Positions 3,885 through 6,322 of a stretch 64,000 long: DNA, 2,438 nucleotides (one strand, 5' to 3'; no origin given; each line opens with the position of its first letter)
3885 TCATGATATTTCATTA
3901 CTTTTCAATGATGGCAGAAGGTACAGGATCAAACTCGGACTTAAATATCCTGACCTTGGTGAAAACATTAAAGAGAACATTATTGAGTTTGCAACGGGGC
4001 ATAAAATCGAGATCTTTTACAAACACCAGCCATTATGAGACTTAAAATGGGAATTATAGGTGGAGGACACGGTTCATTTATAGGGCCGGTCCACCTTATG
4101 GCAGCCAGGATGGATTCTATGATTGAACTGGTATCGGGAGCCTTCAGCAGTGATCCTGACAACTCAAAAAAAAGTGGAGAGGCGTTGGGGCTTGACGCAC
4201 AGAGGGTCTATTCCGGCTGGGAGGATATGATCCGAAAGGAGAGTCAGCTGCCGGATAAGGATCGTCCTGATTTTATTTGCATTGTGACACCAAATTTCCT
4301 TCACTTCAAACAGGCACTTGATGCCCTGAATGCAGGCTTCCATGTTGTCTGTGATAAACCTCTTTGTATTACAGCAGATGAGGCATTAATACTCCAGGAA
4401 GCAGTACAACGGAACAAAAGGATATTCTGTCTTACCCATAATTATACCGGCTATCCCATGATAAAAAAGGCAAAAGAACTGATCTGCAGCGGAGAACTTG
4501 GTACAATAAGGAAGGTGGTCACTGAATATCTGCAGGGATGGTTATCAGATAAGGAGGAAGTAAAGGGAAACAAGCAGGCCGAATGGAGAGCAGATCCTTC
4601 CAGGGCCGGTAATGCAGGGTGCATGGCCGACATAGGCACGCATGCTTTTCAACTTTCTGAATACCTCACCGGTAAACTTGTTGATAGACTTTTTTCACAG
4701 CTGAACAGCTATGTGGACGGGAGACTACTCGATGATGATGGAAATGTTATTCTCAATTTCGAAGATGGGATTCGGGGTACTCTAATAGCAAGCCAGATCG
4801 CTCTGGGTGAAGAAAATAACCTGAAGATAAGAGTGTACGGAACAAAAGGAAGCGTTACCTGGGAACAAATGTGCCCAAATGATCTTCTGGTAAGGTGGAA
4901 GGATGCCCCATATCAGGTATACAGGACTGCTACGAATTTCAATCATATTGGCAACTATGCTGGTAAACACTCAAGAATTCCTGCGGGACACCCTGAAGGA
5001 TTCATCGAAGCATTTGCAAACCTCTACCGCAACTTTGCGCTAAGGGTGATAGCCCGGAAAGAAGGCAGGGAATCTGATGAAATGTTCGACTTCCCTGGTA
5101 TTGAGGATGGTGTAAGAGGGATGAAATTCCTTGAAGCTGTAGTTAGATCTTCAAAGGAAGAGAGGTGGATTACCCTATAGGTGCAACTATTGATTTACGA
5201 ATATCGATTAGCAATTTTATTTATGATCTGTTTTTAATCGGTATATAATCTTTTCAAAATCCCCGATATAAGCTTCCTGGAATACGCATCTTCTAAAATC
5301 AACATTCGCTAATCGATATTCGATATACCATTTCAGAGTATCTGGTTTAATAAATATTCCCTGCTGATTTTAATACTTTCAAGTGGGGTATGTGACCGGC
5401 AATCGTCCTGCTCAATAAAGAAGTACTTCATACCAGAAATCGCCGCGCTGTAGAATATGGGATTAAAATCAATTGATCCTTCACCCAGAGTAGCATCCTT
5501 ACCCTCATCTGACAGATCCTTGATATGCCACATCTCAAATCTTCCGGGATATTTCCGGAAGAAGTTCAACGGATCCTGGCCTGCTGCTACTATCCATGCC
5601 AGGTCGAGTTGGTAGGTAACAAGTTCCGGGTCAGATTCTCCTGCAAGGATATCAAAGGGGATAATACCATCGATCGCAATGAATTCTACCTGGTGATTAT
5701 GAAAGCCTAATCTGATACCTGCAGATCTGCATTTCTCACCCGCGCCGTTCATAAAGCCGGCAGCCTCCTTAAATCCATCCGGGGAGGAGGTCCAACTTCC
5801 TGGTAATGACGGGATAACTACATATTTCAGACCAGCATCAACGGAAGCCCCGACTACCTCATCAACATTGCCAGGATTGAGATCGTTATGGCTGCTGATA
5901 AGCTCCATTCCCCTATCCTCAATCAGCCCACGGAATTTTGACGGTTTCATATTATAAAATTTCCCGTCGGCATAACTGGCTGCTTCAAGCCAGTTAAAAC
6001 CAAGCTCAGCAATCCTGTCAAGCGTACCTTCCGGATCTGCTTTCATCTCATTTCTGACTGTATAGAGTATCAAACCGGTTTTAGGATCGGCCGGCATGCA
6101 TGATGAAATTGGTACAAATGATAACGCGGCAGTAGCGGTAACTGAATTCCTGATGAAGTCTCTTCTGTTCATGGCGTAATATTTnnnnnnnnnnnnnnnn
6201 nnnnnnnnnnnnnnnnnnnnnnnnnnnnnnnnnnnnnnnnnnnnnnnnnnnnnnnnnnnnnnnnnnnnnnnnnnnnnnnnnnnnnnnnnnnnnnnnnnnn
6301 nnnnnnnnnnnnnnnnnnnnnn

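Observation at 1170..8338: Three signal-bearing Gfo/Idh/MocA oxidoreductases with DUF1080 lipoprotein, Tat TIM-barrel and DoxX: periplasmic 3-keto-glycoside-type pathway possibly wired to the quinone pool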

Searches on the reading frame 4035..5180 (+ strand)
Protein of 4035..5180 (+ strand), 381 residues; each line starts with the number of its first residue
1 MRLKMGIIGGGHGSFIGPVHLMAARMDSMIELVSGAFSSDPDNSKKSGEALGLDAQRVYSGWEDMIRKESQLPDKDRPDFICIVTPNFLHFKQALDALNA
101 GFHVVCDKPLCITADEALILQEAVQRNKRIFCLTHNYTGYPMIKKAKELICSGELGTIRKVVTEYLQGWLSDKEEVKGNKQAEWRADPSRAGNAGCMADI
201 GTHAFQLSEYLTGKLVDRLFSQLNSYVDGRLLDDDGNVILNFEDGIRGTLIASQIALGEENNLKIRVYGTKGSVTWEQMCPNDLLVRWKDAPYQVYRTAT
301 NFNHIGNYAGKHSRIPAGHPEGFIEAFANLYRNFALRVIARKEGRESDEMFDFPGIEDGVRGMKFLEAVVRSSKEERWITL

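Call 3: search_protein_families(library=pfam, proteins=[window:4035-5180:+], max_evalue=0.01)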
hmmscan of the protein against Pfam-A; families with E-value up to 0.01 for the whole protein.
window:4035-5180:+ (381 aa): 3 families
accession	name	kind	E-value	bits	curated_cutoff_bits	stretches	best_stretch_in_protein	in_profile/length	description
PF22725.1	GFO_IDH_MocA_C3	-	6.1e-26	91.3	27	1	144-274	2-123/124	GFO/IDH/MocA C-terminal domain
PF02894.22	GFO_IDH_MocA_C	-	6.4e-20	72.3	22.9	1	147-381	1-218/218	Oxidoreductase family, C-terminal alpha/beta domain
PF01408.29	GFO_IDH_MocA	-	3.2e-18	67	24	1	4-133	2-118/120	Oxidoreductase family, NAD-binding Rossmann fold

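Call 4: search_protein_families(library=ncbifam, proteins=[window:4035-5180:+], max_evalue=0.01)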
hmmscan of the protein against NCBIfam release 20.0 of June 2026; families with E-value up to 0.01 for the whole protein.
window:4035-5180:+ (381 aa): 8 families
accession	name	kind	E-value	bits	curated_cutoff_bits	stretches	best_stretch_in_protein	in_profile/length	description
NF052479.1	LevoglcsnDh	equivalog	1.8e-35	122.3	650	2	3-233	4-222/386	levoglucosan dehydrogenase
NF041392.1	XylDh_Gfo6_Halo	equivalog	1.2e-18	67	350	1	76-277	81-276/350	D-xylose 1-dehydrogenase Gfo6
TIGR04380.1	myo_inos_iolG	equivalog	3.4e-18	65.6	355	1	3-289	2-264/330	inositol 2-dehydrogenase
NF040723.1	UDP-GlcNAcDh_Arch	equivalog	7.3e-16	58.6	450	1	78-163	61-146/302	UDP-N-acetylglucosamine 3-dehydrogenase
NF008607.0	PRK11579.1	subfamily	7.9e-13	48.1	330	1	54-214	39-191/346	oxidoreductase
NF058561.1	BT_2158_fam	equivalog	2e-06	26.7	750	1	76-162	95-181/487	glycoside 3-dehydrogenase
NF052679.1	InsChiInosDhIolG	equivalog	3.9e-05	22.8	540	1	1-145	1-138/343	bifunctional inositol 2-dehydrogenase/D-chiro-inositol 1-dehydrogenase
NF007574.0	PRK10206.1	equivalog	0.0026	16.9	352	1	79-163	67-151/345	oxidoreductase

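Call 19: search_solved_structures(query=window:4035-5180:+, max_evalue=0.00001)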
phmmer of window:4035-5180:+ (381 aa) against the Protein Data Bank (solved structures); distinct sequences matched with E-value up to 0.00001: 49.
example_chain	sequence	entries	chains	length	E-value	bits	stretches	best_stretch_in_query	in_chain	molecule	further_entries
3v5n_A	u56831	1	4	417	8.2e-104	350.9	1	2-379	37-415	Oxidoreductase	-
7d5m_A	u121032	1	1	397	1.9e-69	237.8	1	4-374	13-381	Oxidoreductase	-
7d5n_A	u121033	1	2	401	1.9e-69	237.8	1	4-374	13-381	Oxidoreductase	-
3dty_A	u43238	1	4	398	2.6e-69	237.4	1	4-379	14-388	Oxidoreductase, Gfo/Idh/MocA family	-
4h3v_A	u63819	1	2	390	2.6e-28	102.4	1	58-230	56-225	Oxidoreductase domain protein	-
6a3f_A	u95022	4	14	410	1.2e-25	93.7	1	3-236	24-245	Putative dehydrogenase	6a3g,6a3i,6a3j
4fb5_A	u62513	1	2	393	1e-21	80.7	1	76-380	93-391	Probable oxidoreductase protein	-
4gqa_A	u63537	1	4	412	1.2e-21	80.5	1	2-215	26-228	NAD binding Oxidoreductase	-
5ya8_A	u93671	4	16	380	4.8e-17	65.3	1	78-286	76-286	Scyllo-inositol dehydrogenase with L-glucose dehydrogenase activity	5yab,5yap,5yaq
6ktj_A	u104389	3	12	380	1.3e-16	63.9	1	78-286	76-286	Scyllo-inositol dehydrogenase with L-glucose dehydrogenase activity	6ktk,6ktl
6jw6_A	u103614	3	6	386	8.3e-16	61.3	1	4-274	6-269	Dehydrogenase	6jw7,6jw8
5a02_A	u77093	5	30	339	6.1e-13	51.8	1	35-272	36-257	ALDOSE-ALDOSE OXIDOREDUCTASE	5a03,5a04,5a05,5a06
1zh8_A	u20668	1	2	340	1.7e-12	50.4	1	2-284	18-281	oxidoreductase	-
6nor_A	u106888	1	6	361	8.6e-12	48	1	15-276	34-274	Putative NAD dependent dehydrogenase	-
3e18_A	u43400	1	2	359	2.3e-11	46.6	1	52-273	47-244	oxidoreductase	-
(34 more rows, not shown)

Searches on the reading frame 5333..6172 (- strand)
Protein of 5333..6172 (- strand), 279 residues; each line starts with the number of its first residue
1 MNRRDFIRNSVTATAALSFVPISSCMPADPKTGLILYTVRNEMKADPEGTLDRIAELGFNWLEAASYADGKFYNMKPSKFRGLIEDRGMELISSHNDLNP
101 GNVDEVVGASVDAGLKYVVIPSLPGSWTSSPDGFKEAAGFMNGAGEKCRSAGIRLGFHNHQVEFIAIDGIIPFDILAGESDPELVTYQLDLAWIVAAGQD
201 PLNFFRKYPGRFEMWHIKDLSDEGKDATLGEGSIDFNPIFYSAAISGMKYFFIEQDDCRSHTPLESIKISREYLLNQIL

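Call 3: search_protein_families(library=pfam, proteins=[window:5333-6172:-], max_evalue=0.01)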
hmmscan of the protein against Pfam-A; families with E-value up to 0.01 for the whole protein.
window:5333-6172:- (279 aa): 1 family
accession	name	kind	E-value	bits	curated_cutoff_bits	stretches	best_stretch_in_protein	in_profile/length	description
PF01261.30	AP_endonuc_2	-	1.5e-11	44.9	31.1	1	51-255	1-229/249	Xylose isomerase-like TIM barrel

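Call 4: search_protein_families(library=ncbifam, proteins=[window:5333-6172:-], max_evalue=0.01)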
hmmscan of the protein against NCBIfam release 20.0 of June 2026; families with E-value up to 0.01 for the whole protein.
window:5333-6172:- (279 aa): 1 family
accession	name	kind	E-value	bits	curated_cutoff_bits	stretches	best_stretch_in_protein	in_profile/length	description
TIGR04379.1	myo_inos_iolE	equivalog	2.3e-11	43.8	290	1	134-221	128-213/290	myo-inosose-2 dehydratase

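Call 18: search_solved_structures(query=window:5333-6172:-, max_evalue=0.01, show_alignments=1)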
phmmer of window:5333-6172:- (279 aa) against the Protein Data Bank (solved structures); distinct sequences matched with E-value up to 0.01: 8.
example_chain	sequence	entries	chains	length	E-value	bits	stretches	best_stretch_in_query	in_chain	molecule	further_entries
8tcd_B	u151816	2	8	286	3.4e-39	138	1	44-276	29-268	Sugar phosphate isomerase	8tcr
8tcs_D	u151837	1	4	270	3.7e-39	137.9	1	45-276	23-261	Xylose isomerase-like TIM barrel domain-containing protein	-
8tct_A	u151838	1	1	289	3.2e-35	125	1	51-276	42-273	Sugar phosphate isomerase/epimerase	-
3l23_A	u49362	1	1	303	2.8e-22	82.5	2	172-275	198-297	Sugar phosphate isomerase/epimerase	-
3obe_A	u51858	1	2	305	6.8e-21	78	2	176-274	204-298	Sugar phosphate isomerase/epimerase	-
8bvk_A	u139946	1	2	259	9.2e-21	77.5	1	57-256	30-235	Xylose isomerase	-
4kw2_A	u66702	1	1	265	1.8e-06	30.7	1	153-273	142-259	Uncharacterized protein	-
3cny_A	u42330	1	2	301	0.0018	20.8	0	137-275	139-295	Inositol catabolism protein IolE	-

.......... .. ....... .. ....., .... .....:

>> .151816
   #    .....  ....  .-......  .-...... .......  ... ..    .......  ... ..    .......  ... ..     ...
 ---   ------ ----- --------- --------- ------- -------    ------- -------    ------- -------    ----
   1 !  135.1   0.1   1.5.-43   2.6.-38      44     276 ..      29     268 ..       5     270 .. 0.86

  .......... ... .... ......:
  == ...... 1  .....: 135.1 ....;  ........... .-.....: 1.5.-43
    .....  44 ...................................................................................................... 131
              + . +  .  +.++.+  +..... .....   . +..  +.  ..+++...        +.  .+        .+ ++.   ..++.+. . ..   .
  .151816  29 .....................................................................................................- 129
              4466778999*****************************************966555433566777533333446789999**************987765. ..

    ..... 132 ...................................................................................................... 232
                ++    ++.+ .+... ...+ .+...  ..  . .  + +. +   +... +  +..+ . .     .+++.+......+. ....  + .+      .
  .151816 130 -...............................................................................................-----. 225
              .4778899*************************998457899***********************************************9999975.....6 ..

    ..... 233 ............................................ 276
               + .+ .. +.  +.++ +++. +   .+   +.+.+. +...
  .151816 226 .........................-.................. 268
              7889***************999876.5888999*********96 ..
